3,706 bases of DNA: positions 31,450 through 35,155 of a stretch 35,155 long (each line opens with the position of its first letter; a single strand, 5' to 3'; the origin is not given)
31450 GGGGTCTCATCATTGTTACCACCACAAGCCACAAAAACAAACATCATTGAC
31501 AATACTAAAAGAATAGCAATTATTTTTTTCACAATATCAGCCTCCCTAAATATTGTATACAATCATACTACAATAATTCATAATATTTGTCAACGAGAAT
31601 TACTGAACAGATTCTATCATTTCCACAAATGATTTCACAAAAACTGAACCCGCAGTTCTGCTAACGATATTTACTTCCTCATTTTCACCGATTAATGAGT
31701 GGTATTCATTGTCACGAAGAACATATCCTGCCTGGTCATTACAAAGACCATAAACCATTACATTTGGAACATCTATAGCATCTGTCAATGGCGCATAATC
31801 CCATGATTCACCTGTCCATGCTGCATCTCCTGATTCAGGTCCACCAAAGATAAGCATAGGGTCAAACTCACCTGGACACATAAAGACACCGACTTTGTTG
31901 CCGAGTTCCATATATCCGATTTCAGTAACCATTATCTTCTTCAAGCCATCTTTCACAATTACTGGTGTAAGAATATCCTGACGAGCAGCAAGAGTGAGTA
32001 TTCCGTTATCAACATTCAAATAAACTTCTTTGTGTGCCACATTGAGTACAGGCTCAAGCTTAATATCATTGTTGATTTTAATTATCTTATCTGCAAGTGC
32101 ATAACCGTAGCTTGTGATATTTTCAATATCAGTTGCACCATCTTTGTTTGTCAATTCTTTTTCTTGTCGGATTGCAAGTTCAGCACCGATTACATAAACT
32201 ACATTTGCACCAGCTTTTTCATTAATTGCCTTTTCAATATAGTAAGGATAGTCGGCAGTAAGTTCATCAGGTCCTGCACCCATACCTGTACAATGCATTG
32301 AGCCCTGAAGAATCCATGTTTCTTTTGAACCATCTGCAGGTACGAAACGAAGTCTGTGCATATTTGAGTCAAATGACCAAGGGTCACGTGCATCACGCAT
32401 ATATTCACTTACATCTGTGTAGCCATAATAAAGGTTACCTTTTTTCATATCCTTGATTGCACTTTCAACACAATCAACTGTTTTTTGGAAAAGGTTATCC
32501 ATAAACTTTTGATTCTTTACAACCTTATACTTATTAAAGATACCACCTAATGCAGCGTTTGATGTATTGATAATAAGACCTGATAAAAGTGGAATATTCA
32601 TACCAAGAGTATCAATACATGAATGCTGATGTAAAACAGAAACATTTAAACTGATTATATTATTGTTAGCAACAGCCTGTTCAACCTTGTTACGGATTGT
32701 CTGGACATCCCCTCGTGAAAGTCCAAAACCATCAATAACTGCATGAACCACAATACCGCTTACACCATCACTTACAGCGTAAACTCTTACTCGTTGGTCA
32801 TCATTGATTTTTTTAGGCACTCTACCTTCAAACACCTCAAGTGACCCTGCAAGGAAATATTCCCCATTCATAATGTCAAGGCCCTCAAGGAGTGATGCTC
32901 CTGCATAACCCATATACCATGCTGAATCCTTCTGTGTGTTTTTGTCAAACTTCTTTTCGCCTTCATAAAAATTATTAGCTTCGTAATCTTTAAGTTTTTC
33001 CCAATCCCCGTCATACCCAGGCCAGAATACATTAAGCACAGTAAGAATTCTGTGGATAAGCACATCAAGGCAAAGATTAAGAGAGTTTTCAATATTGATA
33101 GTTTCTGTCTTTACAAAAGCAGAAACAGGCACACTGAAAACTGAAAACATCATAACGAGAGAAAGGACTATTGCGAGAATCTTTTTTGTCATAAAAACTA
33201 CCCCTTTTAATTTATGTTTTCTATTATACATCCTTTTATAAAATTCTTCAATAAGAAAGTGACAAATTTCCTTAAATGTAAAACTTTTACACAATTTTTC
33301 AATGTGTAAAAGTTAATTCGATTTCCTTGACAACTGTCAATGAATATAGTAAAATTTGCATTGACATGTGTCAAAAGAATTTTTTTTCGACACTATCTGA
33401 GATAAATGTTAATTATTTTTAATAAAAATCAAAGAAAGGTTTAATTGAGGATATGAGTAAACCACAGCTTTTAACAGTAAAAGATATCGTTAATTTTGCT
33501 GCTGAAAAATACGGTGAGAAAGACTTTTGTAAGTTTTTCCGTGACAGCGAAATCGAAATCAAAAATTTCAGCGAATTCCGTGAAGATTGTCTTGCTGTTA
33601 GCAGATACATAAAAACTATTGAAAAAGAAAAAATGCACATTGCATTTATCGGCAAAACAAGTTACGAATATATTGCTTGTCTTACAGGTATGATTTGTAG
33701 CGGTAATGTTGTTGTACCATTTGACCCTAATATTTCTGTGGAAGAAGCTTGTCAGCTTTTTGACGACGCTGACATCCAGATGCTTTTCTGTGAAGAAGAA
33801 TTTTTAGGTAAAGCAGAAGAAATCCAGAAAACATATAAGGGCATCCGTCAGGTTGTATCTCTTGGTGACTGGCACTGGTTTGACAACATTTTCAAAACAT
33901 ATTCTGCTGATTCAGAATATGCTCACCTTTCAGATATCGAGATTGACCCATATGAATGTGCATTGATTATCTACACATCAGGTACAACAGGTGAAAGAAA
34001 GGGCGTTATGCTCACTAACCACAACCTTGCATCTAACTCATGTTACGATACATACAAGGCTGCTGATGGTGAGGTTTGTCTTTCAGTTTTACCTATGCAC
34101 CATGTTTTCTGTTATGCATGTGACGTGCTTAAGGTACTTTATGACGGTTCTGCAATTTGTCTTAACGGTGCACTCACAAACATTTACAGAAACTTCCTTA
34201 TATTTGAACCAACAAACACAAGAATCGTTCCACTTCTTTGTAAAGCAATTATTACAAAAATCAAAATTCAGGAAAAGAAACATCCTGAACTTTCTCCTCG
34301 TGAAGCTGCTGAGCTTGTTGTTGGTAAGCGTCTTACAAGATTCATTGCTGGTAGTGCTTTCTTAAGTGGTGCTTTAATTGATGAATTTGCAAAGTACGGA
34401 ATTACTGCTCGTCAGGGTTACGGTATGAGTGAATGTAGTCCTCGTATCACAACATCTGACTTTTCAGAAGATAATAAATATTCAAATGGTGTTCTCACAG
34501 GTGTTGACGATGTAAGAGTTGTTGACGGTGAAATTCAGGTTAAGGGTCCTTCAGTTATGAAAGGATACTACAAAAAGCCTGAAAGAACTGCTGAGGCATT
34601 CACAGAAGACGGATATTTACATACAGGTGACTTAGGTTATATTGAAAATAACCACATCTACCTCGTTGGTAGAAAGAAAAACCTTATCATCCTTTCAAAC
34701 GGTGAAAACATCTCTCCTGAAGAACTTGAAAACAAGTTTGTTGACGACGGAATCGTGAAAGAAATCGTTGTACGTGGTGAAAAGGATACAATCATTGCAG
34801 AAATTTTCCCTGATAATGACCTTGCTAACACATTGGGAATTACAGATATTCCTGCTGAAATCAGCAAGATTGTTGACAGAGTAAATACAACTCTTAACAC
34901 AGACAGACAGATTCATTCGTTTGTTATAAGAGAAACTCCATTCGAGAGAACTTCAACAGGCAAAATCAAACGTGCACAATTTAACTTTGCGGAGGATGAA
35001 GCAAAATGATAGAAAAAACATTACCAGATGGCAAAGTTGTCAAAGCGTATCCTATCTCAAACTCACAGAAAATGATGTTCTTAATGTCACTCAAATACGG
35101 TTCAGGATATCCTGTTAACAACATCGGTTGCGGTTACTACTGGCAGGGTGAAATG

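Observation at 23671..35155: Candidate undescribed envelope acyl-conjugate module: three paralogous surface proteins interleaved with two adenylating enzymes, two HxxxD/condensation-type enzymes, an amidase-like exo-hydrolase and an MFS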

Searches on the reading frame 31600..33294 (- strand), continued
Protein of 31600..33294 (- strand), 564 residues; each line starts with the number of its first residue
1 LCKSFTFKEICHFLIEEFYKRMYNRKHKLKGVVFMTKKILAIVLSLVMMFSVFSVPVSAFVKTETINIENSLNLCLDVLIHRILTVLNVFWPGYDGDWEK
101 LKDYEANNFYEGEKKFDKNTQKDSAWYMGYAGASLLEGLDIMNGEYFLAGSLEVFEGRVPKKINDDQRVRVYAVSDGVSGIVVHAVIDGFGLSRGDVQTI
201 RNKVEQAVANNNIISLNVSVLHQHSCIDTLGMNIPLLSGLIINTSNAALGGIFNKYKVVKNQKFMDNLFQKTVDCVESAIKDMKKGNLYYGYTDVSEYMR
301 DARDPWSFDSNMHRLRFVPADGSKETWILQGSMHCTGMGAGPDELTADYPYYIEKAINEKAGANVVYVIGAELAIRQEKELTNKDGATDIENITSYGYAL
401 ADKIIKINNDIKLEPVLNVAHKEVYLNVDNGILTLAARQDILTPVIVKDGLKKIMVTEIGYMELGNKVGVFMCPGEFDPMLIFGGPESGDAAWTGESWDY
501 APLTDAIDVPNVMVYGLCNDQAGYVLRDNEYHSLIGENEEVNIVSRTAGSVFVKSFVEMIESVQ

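Call 62: fold_search(model_id=the predicted structure, library=pdb)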
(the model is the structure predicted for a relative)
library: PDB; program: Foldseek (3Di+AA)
matches with E <= 10: 558; with E <= 0.001: 4
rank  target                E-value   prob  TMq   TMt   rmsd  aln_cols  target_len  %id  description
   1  2zxc_A                1.1e-12  1.00  0.41  0.35   8.8       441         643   14  Ceramidase complexed with C2 (released 2009-02-03)
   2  2zws                  1.5e-12  1.00  0.42  0.36   9.0       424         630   15  Crystal Structure Analysis of neutral ceramidase from Pseudomonas aeruginosa (released 2009-03-03)
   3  4wgk_B                5.3e-12  1.00  0.38  0.30  10.3       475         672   12  Crystal structure of human neutral ceramidase with Zn-bound phosphate (released 2015-07-08)
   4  4wgk_A                1.0e-11  1.00  0.37  0.30   9.8       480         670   12  Crystal structure of human neutral ceramidase with Zn-bound phosphate (released 2015-07-08)
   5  7uy7_A                4.8e-03  0.08  0.09  0.08  25.6       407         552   11  Tetrahymena CST with Polymerase alpha-Primase (released 2022-07-13)
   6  3ffk_A                1.3e-02  0.13  0.11  0.15  26.1       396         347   10  Crystal structure of human Gelsolin domains G1-G3 bound to Actin (released 2009-10-06)
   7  7esy_B                1.5e-02  0.06  0.08  0.07  27.4       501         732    9  Crystal structure of the complex formed by Wolbachia cytoplasmic incompatibility factors CidA and CidBND1-ND2 from wPi (released 2021-11-10)
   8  7fiv_B                3.3e-02  0.04  0.09  0.07  25.7       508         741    8  Crystal structure of the complex formed by Wolbachia cytoplasmic incompatibility factors CidA and CidBND1-ND2 from wPi (released 2022-04-06)
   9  3ffk_D                3.5e-02  0.08  0.10  0.14  28.4       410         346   10  Crystal structure of human Gelsolin domains G1-G3 bound to Actin (released 2009-10-06)
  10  7et0_A                3.7e-02  0.06  0.10  0.08  24.9       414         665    9  Crystal structure of the complex formed by Wolbachia cytoplasmic incompatibility factors CinA and CinB from wPip (released 2021-11-10)
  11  8vkh_G                4.6e-02  0.08  0.10  0.14  25.5       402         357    9  Structure of gelsolin domains G1G3 bound to the barbed end of F-actin (released 2024-10-16)
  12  9jus_v                4.9e-02  0.08  0.10  0.07  26.9       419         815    8  Structure of villin bound to an actin trimer (released 2025-10-08)
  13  7et0_C                6.5e-02  0.06  0.10  0.08  24.9       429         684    9  Crystal structure of the complex formed by Wolbachia cytoplasmic incompatibility factors CinA and CinB from wPip (released 2021-11-10)
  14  7fiw_A                6.9e-02  0.04  0.10  0.07  25.1       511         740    8  Crystal structure of the complex formed by Wolbachia cytoplasmic incompatibility factors CidAwMel(ST) and CidBND1-ND2  (released 2022-04-06)
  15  9jus_V                7.3e-02  0.06  0.10  0.07  26.7       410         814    8  Structure of villin bound to an actin trimer (released 2025-10-08)
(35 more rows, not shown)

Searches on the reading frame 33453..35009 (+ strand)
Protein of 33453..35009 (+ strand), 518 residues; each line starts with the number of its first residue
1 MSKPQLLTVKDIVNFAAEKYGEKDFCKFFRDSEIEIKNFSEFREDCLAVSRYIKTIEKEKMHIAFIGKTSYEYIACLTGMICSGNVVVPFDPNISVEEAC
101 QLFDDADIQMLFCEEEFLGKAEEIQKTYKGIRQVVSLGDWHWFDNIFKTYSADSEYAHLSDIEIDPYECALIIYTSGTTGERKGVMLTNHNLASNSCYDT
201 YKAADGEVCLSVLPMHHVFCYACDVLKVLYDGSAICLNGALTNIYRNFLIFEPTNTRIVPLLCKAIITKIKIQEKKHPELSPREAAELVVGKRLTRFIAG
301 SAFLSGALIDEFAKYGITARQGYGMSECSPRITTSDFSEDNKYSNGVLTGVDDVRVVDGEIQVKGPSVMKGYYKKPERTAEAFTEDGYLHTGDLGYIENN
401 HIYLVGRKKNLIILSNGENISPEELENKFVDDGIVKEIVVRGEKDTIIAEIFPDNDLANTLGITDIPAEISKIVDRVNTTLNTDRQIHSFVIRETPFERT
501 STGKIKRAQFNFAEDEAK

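Call 7: search_protein_families(library=pfam, proteins=[window:33453-35009:+], max_evalue=0.01)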
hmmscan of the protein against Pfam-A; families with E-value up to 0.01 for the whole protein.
window:33453-35009:+ (518 aa): 2 families
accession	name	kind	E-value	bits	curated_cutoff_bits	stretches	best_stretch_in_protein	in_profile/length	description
PF00501.34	AMP-binding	-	1.9e-44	152.5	29.9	1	17-373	5-384/384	AMP-binding enzyme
PF23562.2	AMP-binding_C_3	-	1.4e-08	35.6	20.8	1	410-510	2-108/124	AMP-binding enzyme C-terminal domain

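Call 8: search_protein_families(library=ncbifam, proteins=[window:33453-35009:+], max_evalue=0.01)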
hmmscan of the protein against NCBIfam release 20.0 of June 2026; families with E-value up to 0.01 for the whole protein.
window:33453-35009:+ (518 aa): 97 families (the best 25 are shown)
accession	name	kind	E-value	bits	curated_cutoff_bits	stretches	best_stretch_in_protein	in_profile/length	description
NF004837.0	PRK06187.1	subfamily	5.2e-61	206.5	476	1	4-508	5-516/531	long-chain-fatty-acid--CoA ligase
TIGR01923.1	menE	equivalog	1.4e-47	162.6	330.15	1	46-446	9-385/442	o-succinylbenzoate--CoA ligase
NF005702.0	PRK07514.1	subfamily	4.5e-43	147.3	558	1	58-440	52-431/506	malonyl-CoA synthase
NF005307.0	PRK06839.1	equivalog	3.1e-42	144.9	748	1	40-510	31-489/496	o-succinylbenzoate--CoA ligase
NF002966.0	PRK03640.1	equivalog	1.3e-39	136.2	556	1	37-510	28-476/483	o-succinylbenzoate--CoA ligase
NF052269.1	Staph_lig_FadD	equivalog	1.7e-39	135.6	650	1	76-443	68-427/499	long-chain-fatty-acid--CoA ligase FadD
NF005947.1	PRK08008.1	equivalog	3.6e-39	134.7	651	2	359-452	368-464/518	crotonobetaine/carnitine-CoA ligase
NF005801.1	PRK07656.1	equivalog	4.7e-39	134.4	657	1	8-449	2-443/500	FadD3 family acyl-CoA ligase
NF004511.1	PRK05852.1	equivalog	3.7e-36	124.8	650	1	62-447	53-442/505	FadD7 family fatty acid--CoA ligase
NF041592.1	carboxyl_red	equivalog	7.6e-34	116.6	1300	1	159-498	223-590/1160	carboxylic acid reductase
NF005858.0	PRK07787.1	subfamily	1e-33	116.5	575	1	48-506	34-464/471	acyl-CoA synthetase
NF006182.0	PRK08316.1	subfamily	1.2e-33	116.4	663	2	358-445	367-453/523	fatty acyl-CoA synthetase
NF005220.0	PRK06710.1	equivalog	3.6e-33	114.5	1116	1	151-447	189-491/563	long-chain-fatty-acid--CoA ligase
NF038343.1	ligase_FadD11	exception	1.2e-32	113.1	950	2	294-431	329-468/585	fatty acid--CoA ligase FadD11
NF006181.0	PRK08314.1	subfamily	3.4e-32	111.4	705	2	160-449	197-492/563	long-chain-fatty-acid--CoA ligase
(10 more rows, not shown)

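Call 13: find_encoding_contigs(protein=window:33453-35009:+, flank=10000, max_places=6)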
Protein window:33453-35009:+ (518 aa): no gene with exactly this product is on record in the collection.

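Call 36: search_solved_structures(query=window:33453-35009:+, max_evalue=1e-20)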
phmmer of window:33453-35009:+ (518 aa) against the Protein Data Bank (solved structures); distinct sequences matched with E-value up to 1e-20: 23.
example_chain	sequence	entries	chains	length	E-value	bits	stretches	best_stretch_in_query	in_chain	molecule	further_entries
4fuq_A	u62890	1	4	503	4.7e-27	97.8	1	70-439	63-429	Malonyl CoA synthetase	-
4fut_A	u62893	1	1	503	4.7e-27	97.7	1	70-439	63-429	Malonyl CoA synthetase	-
4gxq_A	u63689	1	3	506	4.9e-27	97.7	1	70-439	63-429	Malonyl CoA synthetase, Benzoate-CoA ligase Chimeric protein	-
4gxr_A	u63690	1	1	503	5e-27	97.7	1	70-439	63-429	Malonyl CoA synthetase, Benzoate-CoA ligase Chimeric protein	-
2d1t_A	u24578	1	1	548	5.4e-26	94.2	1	74-451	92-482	Luciferin 4-monooxygenase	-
2d1q_A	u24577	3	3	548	2.9e-25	91.9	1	74-451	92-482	Luciferin 4-monooxygenase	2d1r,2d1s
6k4c_A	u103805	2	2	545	2.9e-24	88.6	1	39-451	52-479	Ancestral luciferase AncLamp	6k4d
5ie0_A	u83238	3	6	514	4.6e-24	87.9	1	68-440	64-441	Oxalate--CoA ligase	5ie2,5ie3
8wev_A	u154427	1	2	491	1.2e-23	86.6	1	161-436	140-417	Feruloyl-CoA Synthetase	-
8weu_A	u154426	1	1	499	1.2e-23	86.5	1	161-436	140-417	Fatty-acyl-CoA synthase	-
7r7f_A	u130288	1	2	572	1.7e-22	82.8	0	359-427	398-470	Polyketide synthase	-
7r7e_A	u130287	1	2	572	1.7e-22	82.7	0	359-427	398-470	Polyketide synthase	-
5msc_A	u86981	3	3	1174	1.7e-22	82.7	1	161-497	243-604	Carboxylic acid reductase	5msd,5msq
1ult_A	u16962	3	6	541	3.8e-22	81.6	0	359-440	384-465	long chain fatty acid-CoA ligase | long-chain-fatty-acid-CoA synthetase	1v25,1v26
7r7g_A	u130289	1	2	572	3.8e-22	81.6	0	359-427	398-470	Polyketide synthase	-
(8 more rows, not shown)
